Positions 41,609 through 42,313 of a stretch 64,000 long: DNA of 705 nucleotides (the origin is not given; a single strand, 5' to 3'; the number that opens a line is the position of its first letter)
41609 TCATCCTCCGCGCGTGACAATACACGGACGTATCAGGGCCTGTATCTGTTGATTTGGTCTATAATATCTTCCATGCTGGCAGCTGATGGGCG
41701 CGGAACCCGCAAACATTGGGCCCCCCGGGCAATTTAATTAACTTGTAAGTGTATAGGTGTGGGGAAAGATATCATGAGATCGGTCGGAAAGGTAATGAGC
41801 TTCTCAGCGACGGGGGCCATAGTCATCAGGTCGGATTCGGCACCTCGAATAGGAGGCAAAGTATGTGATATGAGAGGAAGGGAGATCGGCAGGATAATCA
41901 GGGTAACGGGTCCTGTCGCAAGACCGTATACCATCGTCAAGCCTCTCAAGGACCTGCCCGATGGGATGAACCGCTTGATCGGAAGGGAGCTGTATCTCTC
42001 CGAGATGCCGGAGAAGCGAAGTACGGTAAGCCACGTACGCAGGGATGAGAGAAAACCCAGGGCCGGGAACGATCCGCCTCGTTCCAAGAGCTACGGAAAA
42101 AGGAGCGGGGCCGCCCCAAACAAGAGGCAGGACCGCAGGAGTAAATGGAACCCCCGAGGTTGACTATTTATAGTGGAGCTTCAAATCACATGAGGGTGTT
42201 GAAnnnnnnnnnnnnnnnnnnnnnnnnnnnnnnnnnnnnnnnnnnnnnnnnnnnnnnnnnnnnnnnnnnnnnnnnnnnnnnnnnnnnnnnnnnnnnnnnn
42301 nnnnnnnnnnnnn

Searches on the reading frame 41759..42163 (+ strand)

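Call 39: search_protein_families(library=pfam, proteins=[window:41759-42163:+], max_evalue=0.01)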
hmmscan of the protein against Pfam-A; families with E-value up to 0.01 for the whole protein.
window:41759-42163:+ (134 aa): 1 family
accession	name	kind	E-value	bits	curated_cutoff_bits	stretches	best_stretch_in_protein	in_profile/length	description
PF04410.20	Gar1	-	0.0015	18.7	29.3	1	8-80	3-81/92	Gar1/Naf1 RNA binding region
